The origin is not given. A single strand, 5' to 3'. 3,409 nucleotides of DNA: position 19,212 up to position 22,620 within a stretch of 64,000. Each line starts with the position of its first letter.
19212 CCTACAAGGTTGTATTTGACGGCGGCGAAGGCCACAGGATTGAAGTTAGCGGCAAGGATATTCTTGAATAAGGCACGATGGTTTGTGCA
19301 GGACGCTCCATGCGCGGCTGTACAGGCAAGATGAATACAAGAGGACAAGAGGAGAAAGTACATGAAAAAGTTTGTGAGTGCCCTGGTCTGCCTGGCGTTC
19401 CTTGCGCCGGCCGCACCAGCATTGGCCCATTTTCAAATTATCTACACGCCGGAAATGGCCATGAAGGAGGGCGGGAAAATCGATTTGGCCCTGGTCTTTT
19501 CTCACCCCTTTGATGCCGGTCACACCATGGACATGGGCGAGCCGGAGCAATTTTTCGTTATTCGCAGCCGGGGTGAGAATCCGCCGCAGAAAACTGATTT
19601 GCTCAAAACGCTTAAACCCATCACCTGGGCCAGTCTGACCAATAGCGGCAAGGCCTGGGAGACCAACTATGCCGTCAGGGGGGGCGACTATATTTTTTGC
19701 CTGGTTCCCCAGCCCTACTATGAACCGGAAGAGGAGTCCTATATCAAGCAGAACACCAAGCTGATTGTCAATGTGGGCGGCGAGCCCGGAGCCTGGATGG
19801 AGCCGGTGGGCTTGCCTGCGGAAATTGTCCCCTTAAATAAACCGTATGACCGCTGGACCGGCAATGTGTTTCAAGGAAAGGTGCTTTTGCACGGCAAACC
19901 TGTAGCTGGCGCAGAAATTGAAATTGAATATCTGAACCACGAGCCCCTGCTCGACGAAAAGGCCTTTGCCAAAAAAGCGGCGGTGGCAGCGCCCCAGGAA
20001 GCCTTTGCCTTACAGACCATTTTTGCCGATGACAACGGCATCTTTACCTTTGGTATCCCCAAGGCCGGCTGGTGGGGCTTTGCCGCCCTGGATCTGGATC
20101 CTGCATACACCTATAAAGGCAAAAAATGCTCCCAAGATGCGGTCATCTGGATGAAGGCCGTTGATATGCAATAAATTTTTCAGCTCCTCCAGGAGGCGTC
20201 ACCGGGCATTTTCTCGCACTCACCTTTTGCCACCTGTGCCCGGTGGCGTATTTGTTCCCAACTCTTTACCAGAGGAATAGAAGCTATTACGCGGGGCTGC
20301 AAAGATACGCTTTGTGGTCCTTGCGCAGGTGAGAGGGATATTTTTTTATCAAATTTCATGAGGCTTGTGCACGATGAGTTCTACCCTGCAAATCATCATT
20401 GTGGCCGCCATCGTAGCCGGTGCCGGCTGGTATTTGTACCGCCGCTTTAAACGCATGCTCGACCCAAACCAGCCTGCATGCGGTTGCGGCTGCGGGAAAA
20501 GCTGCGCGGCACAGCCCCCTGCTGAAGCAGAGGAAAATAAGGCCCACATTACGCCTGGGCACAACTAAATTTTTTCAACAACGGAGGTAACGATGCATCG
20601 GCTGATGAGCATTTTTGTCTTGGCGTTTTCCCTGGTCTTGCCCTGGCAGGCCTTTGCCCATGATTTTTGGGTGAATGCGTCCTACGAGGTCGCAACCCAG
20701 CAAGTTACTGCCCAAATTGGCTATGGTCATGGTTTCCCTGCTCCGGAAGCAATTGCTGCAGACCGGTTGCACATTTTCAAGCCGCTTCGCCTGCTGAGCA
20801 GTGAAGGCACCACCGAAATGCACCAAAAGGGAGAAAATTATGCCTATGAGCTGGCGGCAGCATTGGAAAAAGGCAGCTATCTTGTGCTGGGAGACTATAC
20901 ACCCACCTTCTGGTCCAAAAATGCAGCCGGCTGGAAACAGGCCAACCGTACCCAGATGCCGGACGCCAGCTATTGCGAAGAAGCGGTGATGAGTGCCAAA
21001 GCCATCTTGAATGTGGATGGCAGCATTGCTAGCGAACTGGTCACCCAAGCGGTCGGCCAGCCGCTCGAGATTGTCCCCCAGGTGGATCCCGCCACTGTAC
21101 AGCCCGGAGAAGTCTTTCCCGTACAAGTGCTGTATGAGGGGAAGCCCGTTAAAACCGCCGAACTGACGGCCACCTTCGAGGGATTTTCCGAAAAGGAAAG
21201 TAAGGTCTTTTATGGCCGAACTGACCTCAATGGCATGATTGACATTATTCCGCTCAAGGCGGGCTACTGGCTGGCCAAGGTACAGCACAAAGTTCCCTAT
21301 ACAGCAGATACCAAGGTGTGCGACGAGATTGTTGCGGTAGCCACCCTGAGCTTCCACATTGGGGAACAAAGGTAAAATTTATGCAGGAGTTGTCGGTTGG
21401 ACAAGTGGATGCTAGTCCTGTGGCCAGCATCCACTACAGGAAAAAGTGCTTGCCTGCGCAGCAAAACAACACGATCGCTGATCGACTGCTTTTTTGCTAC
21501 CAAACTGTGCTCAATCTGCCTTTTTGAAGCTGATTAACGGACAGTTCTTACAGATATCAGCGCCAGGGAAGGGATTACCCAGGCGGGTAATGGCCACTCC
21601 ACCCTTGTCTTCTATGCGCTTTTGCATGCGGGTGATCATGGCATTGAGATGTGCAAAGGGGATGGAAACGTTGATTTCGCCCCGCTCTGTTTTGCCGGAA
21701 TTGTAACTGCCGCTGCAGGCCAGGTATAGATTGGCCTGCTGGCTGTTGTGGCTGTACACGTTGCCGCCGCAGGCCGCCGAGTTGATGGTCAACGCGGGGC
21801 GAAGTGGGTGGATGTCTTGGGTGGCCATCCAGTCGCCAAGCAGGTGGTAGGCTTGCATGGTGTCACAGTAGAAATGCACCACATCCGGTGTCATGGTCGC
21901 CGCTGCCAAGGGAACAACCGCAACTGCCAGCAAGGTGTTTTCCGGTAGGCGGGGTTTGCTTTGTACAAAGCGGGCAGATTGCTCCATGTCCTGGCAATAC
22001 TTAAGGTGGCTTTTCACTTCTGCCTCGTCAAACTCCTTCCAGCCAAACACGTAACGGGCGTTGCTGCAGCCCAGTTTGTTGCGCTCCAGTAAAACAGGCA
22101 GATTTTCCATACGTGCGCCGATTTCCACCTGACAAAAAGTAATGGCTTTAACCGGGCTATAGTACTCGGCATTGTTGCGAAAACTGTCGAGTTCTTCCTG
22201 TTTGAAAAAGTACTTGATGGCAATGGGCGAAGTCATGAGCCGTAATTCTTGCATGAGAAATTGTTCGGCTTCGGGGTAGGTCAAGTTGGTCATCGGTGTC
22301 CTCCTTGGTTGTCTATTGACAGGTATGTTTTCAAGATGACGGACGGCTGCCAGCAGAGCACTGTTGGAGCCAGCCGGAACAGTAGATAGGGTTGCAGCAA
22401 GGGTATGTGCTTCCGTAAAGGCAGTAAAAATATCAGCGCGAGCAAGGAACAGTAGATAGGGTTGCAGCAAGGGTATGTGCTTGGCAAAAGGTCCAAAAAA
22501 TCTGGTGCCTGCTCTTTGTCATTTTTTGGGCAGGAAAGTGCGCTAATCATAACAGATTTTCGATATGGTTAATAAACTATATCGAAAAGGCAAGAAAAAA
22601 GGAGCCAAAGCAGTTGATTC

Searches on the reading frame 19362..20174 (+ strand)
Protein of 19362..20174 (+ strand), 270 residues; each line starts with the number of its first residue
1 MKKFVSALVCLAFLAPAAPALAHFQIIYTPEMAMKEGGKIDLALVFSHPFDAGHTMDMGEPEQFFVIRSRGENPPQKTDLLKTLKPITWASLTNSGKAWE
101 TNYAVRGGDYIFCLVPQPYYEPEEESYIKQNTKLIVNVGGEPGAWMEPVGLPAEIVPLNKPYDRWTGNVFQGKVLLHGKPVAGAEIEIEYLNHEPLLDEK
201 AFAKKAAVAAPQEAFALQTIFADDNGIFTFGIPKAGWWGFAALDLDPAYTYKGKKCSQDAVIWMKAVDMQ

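Call 3: search_protein_families(library=pfam, proteins=[window:19362-20174:+])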
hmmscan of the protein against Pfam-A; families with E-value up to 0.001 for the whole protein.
window:19362-20174:+ (270 aa): 1 family
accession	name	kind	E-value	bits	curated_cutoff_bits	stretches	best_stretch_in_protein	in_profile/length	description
PF10670.15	DUF4198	-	6.5e-59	200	34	1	20-243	1-206/209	Domain of unknown function (DUF4198)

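Call 18: search_protein_families(library=ncbifam, proteins=[window:19362-20174:+], max_evalue=0.01)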
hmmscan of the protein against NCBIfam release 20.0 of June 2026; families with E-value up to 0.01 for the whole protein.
window:19362-20174:+ (270 aa): 0 families

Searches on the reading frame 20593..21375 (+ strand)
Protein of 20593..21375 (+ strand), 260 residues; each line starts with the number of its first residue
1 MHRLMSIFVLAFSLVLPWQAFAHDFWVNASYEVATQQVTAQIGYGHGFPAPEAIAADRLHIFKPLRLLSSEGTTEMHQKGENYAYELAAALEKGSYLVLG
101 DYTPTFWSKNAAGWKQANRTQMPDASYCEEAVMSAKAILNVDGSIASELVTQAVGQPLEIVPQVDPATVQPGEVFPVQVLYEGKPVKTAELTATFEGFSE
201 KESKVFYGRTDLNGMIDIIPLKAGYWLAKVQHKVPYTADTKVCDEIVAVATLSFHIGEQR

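Call 3: search_protein_families(library=pfam, proteins=[window:20593-21375:+])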
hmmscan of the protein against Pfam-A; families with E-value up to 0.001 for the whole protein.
window:20593-21375:+ (260 aa): 1 family
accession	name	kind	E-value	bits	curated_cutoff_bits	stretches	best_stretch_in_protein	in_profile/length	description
PF10670.15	DUF4198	-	4.1e-39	135.3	34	1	20-233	1-208/209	Domain of unknown function (DUF4198)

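Call 18: search_protein_families(library=ncbifam, proteins=[window:20593-21375:+], max_evalue=0.01)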
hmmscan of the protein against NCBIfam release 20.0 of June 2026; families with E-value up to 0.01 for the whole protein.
window:20593-21375:+ (260 aa): 0 families

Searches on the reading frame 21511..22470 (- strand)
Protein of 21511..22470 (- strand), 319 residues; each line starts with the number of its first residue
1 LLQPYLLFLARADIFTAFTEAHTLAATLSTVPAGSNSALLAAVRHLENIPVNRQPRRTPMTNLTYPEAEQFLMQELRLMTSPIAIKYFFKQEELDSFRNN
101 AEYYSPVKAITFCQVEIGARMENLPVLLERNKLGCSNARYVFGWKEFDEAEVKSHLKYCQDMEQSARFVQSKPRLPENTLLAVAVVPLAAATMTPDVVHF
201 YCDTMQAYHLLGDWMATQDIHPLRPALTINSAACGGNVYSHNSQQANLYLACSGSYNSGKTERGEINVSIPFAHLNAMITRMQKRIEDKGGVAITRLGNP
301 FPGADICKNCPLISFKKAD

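Call 3: search_protein_families(library=pfam, proteins=[window:21511-22470:-])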
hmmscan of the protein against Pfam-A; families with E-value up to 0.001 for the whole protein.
window:21511-22470:- (319 aa): 1 family
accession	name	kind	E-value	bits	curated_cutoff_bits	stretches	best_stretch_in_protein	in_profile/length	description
PF02596.20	DUF169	-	3.9e-47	161.2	27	1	72-280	2-208/209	Uncharacterised ArCR, COG2043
